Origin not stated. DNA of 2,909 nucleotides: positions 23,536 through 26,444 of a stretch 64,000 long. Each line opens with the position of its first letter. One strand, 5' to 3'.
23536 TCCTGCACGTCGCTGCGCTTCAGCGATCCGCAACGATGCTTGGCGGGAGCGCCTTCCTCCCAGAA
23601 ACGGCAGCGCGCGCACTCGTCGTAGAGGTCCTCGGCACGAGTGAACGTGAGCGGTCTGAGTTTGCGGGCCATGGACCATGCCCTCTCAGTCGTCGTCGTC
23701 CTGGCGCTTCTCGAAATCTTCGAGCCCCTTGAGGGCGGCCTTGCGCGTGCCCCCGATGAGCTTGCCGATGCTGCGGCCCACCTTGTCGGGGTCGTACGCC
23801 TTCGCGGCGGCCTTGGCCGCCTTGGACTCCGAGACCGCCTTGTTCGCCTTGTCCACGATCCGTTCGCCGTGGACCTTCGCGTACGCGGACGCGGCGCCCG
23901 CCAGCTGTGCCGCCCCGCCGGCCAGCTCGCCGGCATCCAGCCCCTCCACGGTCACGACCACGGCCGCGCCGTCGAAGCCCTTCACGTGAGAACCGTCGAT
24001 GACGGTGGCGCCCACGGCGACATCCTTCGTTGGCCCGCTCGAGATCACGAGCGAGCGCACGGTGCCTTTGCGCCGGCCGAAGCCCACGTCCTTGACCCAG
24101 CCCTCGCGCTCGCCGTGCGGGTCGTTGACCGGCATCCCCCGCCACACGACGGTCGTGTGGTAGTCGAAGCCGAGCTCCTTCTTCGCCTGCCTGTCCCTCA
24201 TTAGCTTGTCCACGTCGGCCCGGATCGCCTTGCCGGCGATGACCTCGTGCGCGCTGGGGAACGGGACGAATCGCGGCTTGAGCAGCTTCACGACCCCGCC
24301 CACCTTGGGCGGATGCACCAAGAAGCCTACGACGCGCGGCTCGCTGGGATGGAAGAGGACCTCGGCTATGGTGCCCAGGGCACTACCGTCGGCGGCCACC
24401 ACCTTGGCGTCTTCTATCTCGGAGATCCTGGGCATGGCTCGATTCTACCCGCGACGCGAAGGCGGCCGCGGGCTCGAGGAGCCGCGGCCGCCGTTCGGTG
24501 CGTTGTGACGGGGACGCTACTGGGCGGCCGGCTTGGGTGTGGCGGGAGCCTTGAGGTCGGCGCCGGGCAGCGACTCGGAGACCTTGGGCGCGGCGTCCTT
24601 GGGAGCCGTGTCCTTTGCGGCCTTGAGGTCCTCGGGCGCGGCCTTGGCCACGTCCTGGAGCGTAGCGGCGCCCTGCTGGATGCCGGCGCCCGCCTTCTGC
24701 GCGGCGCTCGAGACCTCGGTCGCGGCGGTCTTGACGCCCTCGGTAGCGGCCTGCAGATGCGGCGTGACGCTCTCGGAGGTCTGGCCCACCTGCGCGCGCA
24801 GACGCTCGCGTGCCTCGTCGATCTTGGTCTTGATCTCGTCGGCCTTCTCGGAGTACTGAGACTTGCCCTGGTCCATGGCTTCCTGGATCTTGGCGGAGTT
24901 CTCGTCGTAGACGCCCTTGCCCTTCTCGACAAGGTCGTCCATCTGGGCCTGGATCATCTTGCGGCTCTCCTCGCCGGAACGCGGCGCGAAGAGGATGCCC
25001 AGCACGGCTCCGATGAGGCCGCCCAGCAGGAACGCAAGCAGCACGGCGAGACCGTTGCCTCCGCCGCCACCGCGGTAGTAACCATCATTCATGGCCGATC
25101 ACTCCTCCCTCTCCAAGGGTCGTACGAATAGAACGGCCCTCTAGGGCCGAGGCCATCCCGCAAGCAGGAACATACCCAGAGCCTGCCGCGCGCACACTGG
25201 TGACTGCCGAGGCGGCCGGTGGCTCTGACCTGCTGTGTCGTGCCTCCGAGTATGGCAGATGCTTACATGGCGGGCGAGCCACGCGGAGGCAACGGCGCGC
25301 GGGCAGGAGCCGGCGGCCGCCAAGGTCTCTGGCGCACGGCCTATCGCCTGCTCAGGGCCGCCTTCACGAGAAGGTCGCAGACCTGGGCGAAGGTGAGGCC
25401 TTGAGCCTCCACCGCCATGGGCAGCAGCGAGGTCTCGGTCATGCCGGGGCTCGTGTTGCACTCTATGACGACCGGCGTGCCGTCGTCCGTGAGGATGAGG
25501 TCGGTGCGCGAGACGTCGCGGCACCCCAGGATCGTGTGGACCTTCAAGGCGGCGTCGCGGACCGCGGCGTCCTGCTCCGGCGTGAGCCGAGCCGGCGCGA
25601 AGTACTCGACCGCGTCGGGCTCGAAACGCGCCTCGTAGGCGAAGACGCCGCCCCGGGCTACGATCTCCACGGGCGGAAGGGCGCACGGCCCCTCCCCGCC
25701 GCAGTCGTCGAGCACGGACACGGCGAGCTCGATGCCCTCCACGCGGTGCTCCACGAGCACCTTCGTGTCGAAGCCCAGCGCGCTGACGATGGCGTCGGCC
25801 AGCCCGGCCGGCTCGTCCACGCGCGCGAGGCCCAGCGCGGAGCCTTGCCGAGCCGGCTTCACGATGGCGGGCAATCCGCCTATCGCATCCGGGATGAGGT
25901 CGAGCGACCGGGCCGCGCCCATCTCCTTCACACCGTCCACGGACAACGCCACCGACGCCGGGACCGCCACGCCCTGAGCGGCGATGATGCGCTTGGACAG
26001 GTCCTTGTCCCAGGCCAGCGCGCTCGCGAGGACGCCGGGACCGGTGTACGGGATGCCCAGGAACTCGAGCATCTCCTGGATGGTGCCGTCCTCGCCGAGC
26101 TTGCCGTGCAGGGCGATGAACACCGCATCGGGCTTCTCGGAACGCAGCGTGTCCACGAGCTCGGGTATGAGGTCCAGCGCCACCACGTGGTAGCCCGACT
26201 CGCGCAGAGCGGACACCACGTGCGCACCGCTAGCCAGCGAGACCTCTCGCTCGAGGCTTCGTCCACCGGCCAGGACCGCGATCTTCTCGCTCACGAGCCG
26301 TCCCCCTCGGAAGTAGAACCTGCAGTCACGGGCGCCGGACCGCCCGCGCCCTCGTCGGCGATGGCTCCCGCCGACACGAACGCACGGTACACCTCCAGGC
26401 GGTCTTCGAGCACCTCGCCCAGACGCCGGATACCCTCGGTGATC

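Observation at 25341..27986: T-box leader with intrinsic terminator in front of an aminotransferase translationally coupled to ddl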

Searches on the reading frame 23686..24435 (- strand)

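Call 51: search_protein_families(library=pfam, proteins=[window:23686-24435:-], max_evalue=0.001)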
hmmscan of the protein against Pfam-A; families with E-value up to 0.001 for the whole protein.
window:23686-24435:- (249 aa): 1 family
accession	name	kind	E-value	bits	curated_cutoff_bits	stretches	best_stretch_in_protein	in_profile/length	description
PF05239.21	PRC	-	9.6e-14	51.6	21.2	1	3-77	5-75/78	PRC-barrel domain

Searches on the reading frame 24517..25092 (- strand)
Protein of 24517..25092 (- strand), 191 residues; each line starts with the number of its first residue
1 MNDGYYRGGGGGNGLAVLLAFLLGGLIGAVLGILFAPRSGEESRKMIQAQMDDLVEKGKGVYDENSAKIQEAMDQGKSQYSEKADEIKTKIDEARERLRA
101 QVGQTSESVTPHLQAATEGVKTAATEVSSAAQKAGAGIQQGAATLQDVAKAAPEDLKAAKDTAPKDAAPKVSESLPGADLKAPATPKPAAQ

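Call 51: search_protein_families(library=pfam, proteins=[window:24517-25092:-], max_evalue=0.001)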
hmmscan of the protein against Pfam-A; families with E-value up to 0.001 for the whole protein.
window:24517-25092:- (191 aa): 4 families
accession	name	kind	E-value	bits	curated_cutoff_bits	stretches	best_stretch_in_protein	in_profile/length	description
PF12732.12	YtxH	-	2.5e-19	69.9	37.5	1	18-90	1-69/71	YtxH-like protein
PF01442.23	Apolipoprotein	-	1.2e-05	25.6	90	1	42-161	37-157/190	Apolipoprotein A1/A4/E domain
PF07464.16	ApoLp-III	-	1.5e-05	25.6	36.3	1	39-155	19-131/146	Apolipophorin-III precursor (apoLp-III)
PF14362.11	DUF4407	-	0.00012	21.9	31.3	1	17-159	86-232/297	Domain of unknown function (DUF4407)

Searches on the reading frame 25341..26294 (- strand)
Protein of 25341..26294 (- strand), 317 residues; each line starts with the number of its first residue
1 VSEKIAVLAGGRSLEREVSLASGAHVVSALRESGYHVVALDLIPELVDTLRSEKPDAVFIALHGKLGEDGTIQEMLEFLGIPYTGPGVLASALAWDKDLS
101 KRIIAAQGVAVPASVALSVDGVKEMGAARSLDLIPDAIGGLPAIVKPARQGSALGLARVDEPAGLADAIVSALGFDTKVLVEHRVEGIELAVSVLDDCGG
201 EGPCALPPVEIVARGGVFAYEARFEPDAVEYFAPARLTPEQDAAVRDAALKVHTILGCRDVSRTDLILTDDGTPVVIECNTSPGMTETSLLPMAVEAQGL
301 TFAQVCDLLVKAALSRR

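Call 7: search_protein_families(library=ncbifam, proteins=[window:25341-26294:-], max_evalue=0.00001)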
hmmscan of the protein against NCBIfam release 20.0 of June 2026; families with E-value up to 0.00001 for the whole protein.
window:25341-26294:- (317 aa): 29 families (the best 25 are shown)
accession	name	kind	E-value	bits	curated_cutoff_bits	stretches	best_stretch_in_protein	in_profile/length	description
NF002378.0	PRK01372.1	subfamily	2.3e-94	315.5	243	1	2-315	6-303/305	D-alanine--D-alanine ligase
TIGR01205.1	D_ala_D_alaTIGR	subfamily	8.8e-78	261.5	245.65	1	4-313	1-317/318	D-alanine--D-alanine ligase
NF002528.0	PRK01966.1-4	subfamily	1.9e-70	237.5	262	1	53-316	98-361/366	D-alanine--D-alanine ligase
NF000091.3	D_ala_D_ser_VanG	exception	3.4e-60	203.7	495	1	51-313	90-343/344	D-alanine--D-serine ligase VanG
NF011169.0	PRK14571.1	equivalog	4.6e-60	203.5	404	1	4-315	2-297/300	D-alanyl-alanine synthetase A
NF011170.0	PRK14572.1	equivalog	2.4e-57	194.6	489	1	55-316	89-348/351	D-alanyl-alanine synthetase A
NF002527.0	PRK01966.1-3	equivalog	5.6e-57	193.4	310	1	54-315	76-330/332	D-alanine--D-alanine ligase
NF002525.0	PRK01966.1-1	equivalog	1.8e-56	191.7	457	1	55-316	99-353/364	D-alanine--D-alanine ligase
NF002526.0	PRK01966.1-2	equivalog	1.7e-53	181.8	449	1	51-316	90-350/362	D-alanine--D-alanine ligase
NF000206.1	D_ala_D_lac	equivalog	3.9e-47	160.9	550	1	51-314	87-341/342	D-alanine--(R)-lactate ligase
NF000207.3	D_ala_D_ser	equivalog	4.7e-46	157.5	520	1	53-313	88-339/342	D-alanine--D-serine ligase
NF002529.0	PRK01966.1-5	equivalog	1.6e-43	148.9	472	1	54-313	85-336/348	D-alanine--D-alanine ligase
NF000372.1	D_ala_D_lac_VanI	exception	5.3e-41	141.1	700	1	56-313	92-340/341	D-alanine--(R)-lactate ligase VanI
NF012215.1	D_ala_D_lac_VanD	exception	7.8e-41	140.5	700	1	53-316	89-343/343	D-alanine--(R)-lactate ligase VanD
NF011167.0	PRK14569.1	equivalog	9.1e-41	140.1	410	1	2-309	3-291/296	D-alanyl-alanine synthetase A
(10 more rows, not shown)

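Call 8: search_protein_families(library=pfam, proteins=[window:25341-26294:-], max_evalue=0.001)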
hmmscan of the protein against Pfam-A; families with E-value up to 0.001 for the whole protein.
window:25341-26294:- (317 aa): 3 families
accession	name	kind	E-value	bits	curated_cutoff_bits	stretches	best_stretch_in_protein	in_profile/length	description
PF07478.18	Dala_Dala_lig_C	-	1.5e-45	155.7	24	1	139-310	35-203/204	D-ala D-ala ligase C-terminus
PF01820.27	Dala_Dala_lig_N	-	3.7e-22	79.5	34.6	2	52-86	87-121/121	D-ala D-ala ligase N-terminus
PF13535.11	ATP-grasp_4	-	0.00061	19.9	27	0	141-281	3-150/160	ATP-grasp domain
